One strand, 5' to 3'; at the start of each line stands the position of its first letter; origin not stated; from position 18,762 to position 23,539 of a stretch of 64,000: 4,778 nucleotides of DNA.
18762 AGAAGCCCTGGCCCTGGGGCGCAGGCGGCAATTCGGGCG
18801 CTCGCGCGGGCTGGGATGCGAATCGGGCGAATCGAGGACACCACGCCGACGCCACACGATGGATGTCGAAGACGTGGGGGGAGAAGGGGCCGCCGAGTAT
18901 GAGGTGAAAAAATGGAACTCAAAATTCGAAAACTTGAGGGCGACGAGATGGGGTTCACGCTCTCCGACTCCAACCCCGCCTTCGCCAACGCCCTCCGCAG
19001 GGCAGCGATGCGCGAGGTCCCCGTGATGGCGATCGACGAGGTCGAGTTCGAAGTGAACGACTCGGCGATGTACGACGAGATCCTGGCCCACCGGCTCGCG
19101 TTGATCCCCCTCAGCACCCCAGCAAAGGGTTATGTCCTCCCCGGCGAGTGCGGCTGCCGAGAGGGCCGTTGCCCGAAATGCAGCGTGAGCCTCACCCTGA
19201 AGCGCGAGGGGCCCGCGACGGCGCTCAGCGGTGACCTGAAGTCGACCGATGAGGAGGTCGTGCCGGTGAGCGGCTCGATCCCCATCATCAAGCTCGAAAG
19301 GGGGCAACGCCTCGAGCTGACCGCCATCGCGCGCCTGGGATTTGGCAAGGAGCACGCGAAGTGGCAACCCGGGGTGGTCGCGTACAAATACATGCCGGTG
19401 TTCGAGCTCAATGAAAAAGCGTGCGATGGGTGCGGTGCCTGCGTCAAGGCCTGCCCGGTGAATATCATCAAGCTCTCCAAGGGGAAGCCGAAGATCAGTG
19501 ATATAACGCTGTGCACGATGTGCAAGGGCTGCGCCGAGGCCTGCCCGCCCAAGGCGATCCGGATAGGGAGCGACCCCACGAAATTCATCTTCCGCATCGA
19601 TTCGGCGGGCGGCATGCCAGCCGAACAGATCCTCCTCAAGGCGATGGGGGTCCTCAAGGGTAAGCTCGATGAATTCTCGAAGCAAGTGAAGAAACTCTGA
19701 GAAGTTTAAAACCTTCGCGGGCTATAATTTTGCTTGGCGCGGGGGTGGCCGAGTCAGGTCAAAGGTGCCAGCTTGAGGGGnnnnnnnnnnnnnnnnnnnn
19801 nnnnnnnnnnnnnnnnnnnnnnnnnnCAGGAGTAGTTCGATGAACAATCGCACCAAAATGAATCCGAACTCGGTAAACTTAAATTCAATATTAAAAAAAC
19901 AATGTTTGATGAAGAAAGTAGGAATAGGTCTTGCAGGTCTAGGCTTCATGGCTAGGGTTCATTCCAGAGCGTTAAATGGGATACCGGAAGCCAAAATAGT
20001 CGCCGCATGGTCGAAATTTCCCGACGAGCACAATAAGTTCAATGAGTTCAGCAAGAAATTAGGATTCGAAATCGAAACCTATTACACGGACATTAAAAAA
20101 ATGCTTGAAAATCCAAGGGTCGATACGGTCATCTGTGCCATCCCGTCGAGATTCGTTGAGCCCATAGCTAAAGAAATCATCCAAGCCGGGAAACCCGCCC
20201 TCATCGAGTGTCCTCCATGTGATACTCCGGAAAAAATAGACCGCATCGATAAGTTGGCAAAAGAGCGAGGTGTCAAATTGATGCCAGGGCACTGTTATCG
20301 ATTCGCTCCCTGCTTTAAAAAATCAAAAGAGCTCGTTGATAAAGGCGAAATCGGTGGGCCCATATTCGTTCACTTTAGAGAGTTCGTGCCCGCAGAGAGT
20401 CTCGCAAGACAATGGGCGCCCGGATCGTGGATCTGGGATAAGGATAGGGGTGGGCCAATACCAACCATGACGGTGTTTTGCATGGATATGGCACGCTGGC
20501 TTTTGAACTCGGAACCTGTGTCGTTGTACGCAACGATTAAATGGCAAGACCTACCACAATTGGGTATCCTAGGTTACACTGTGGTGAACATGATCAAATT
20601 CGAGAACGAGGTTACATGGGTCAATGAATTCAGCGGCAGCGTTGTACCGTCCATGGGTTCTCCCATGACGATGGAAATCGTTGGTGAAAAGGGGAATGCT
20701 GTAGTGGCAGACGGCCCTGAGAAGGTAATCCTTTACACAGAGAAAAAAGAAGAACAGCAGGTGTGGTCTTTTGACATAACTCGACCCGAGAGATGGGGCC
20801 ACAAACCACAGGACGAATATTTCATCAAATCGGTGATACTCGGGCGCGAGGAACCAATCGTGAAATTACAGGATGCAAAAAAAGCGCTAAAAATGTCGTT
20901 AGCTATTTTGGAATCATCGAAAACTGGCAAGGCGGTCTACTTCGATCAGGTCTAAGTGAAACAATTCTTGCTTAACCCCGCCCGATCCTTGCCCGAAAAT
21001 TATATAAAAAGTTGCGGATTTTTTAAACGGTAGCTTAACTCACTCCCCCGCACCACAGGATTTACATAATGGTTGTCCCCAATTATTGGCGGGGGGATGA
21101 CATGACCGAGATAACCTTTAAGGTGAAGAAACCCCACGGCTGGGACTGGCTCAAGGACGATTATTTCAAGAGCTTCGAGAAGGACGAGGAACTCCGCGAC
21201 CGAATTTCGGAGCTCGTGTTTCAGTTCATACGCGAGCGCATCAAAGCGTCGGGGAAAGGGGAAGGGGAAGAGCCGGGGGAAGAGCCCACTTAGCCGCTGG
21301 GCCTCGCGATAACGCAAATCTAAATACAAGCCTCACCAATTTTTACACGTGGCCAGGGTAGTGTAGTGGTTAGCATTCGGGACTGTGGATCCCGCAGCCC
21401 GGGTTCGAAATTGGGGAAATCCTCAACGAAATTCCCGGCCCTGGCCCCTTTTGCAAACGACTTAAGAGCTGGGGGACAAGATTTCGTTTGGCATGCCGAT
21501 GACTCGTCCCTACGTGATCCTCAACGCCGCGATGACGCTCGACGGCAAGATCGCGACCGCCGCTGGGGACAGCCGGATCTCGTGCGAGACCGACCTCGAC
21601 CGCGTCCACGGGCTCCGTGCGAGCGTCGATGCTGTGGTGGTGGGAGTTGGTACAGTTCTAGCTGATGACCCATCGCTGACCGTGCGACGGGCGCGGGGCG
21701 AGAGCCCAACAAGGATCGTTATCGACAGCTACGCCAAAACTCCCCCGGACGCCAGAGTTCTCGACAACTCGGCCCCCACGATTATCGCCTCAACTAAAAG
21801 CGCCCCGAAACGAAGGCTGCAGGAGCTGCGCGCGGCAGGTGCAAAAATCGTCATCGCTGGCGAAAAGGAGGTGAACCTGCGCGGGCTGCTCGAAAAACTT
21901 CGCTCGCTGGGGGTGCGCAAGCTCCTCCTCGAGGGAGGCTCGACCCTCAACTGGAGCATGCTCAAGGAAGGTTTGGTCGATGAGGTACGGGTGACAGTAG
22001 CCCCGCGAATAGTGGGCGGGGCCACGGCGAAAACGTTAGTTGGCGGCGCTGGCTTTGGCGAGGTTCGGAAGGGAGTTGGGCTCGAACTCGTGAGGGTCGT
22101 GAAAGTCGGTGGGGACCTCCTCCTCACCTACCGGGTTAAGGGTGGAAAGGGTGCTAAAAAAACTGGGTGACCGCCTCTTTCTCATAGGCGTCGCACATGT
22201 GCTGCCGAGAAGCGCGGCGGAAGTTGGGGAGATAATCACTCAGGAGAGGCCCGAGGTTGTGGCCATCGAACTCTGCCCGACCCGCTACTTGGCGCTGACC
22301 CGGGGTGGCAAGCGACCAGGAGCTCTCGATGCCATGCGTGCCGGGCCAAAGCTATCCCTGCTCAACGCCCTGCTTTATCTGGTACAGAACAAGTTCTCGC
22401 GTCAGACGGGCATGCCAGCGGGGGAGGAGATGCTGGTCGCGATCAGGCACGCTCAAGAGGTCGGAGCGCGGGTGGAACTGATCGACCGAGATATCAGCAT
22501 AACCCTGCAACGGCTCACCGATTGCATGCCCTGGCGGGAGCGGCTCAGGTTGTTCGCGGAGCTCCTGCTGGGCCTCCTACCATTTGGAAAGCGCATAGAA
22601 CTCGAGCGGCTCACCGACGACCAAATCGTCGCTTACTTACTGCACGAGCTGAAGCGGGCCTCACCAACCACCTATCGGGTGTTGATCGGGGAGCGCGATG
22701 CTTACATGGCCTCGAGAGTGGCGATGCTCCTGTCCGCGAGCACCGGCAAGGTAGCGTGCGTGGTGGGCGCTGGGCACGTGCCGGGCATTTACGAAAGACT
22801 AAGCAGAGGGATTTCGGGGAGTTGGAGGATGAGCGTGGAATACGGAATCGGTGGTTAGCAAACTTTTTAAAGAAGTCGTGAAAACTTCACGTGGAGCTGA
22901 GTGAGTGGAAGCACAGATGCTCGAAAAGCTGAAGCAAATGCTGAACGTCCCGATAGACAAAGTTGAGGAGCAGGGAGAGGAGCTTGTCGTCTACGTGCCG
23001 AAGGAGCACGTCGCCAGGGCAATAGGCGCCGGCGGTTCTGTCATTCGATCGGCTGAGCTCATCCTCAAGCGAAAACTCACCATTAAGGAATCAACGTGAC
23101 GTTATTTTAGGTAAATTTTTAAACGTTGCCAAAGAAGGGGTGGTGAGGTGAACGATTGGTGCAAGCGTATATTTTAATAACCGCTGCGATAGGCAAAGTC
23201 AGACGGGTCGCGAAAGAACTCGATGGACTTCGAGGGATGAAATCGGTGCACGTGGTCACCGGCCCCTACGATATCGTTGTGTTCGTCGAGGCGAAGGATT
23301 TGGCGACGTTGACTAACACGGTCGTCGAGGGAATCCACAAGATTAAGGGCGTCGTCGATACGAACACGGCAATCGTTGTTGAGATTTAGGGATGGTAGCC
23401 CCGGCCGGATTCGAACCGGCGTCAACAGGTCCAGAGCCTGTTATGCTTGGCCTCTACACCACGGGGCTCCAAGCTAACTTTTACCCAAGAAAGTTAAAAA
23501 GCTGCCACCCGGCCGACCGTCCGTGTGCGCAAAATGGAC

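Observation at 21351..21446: tRNA-His(GTG) interrupted in the T-loop by a ~23-nt intervening sequence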

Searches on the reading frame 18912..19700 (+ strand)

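Call 40: search_protein_families(library=pfam, proteins=[window:18912-19700:+], max_evalue=0.001)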
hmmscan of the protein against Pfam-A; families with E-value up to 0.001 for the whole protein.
window:18912-19700:+ (262 aa): 11 families
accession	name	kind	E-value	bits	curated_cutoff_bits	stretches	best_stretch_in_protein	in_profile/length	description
PF01000.31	RNA_pol_A_bac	-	1.7e-16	60.9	33.9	1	55-150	5-101/119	RNA polymerase Rpb3/RpoA insert domain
PF01193.29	RNA_pol_L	-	7.4e-15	54.9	24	1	15-252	2-74/74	RNA polymerase Rpb3/Rpb11 dimerisation domain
PF00037.32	Fer4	-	4e-09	36.3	21.1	1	166-187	3-24/24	4Fe-4S binding domain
PF13187.11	Fer4_9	-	3.8e-08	33.7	27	1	170-216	1-52/52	4Fe-4S dicluster domain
PF12838.12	Fer4_7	-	4e-08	34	27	1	171-215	2-52/52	4Fe-4S dicluster domain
PF12837.12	Fer4_6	-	4.3e-07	30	25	1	167-186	5-24/24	4Fe-4S binding domain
PF13237.11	Fer4_10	-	2.6e-06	27.7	25.5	1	166-212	4-53/53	4Fe-4S dicluster domain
PF14697.11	Fer4_21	-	4.7e-06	27.1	35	1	166-217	3-58/59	4Fe-4S dicluster domain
PF13484.11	Fer4_16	-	7.4e-05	23.9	30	0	171-190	2-21/66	4Fe-4S double cluster binding domain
PF12797.12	Fer4_2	-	0.00012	22.2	24.5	1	164-183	3-22/22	4Fe-4S binding domain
PF25160.1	LdpA_Fe-S-bd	-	0.00053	20.2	27.6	1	167-188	24-45/49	LdpA Fe-S cluster-binding domain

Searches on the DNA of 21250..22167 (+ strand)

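Call 8: search_rna_families(source=window, start=21250, end=21550, threshold=evalue, max_evalue=10, show_alignments=3)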
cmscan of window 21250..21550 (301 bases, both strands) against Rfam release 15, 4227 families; matches with E-value up to 10: 3.
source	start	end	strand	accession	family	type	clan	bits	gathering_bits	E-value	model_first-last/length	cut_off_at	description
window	21352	21405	+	RF00005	tRNA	Gene; tRNA;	CL00001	26.9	29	0.001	1-71/71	no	tRNA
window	21373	21444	-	RF02464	Ms_AS-4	Gene; sRNA;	-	15.6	50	3.7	1-82/82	no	Actinobacteria sRNA Ms_AS-4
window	21250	21322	+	RF01881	Xist_exon4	Gene; lncRNA;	-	9.6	100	8.2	66-126/126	5'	X-chromosome inactivation gene exon 4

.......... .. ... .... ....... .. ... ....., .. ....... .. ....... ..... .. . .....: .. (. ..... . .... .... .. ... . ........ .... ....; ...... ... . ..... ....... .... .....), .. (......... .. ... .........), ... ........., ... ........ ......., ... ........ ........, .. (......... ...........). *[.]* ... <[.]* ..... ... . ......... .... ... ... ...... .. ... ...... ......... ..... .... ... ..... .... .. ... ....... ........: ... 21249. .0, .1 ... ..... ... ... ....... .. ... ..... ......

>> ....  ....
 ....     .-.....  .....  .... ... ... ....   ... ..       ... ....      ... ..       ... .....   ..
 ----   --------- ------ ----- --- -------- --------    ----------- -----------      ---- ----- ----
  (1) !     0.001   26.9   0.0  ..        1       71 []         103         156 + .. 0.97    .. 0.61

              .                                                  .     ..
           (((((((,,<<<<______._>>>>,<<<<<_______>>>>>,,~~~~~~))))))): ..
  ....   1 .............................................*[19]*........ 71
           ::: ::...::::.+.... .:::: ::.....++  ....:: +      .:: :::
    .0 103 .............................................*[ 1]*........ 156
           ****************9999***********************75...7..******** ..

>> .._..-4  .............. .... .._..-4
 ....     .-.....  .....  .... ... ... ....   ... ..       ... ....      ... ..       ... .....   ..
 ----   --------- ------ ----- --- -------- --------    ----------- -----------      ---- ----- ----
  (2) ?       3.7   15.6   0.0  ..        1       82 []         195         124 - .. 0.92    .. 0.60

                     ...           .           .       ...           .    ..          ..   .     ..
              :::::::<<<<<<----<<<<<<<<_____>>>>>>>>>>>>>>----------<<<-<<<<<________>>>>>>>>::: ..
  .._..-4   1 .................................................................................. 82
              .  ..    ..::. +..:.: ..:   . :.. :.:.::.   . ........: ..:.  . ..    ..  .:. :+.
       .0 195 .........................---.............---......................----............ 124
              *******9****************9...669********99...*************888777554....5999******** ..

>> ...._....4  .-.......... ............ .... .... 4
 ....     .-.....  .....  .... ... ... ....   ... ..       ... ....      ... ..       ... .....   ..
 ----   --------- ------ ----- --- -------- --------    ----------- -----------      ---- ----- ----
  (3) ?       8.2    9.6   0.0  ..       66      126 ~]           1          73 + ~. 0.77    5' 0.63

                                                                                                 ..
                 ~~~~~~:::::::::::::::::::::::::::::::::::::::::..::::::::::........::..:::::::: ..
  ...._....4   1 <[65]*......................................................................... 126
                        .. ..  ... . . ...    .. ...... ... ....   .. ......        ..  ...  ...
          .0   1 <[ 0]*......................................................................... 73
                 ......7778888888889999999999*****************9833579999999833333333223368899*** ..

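Call 46: search_rna_families(sources=[L001, L002, L150, L129, L092], threshold=evalue, max_evalue=0.5)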
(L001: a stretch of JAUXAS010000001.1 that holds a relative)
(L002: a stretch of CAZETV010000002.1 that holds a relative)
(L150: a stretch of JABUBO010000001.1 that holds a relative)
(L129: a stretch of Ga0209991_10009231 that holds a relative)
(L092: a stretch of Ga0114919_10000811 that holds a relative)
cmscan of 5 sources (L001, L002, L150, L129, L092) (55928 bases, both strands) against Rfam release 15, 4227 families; matches with E-value up to 0.5: 6.
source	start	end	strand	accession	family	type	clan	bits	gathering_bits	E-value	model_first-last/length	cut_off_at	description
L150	4226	4298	-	RF00005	tRNA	Gene; tRNA;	CL00001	58.6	29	3.8e-10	1-71/71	no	tRNA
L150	8874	8968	-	RF00005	tRNA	Gene; tRNA;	CL00001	51.4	29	3.5e-08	1-71/71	no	tRNA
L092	14260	14364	-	RF00005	tRNA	Gene; tRNA;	CL00001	43.9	29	4.1e-06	1-71/71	no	tRNA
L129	1064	1135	-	RF00005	tRNA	Gene; tRNA;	CL00001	31.4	29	0.011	1-71/71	no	tRNA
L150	1549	1609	+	RF00005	tRNA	Gene; tRNA;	CL00001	26.1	29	0.33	7-64/71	no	tRNA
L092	12707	12756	-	RF00023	tmRNA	Gene;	CL00001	14.1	47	0.12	1-374/374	no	transfer-messenger RNA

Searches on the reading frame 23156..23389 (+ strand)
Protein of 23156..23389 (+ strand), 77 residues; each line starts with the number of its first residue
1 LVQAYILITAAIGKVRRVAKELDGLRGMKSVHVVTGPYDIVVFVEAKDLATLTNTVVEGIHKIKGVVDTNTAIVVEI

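Call 40: search_protein_families(library=pfam, proteins=[window:23156-23389:+], max_evalue=0.001)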
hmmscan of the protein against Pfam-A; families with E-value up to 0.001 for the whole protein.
window:23156-23389:+ (77 aa): 3 families
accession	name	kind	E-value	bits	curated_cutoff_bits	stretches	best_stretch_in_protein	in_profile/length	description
PF01037.27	AsnC_trans_reg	-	1.5e-13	50.8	25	1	6-76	1-72/73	Lrp/AsnC ligand binding domain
PF08734.17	GYD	-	3.5e-05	24.2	31.4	1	19-58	29-67/91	GYD domain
PF03927.19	NapD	-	0.00041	20.8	28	1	6-70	6-68/76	NapD protein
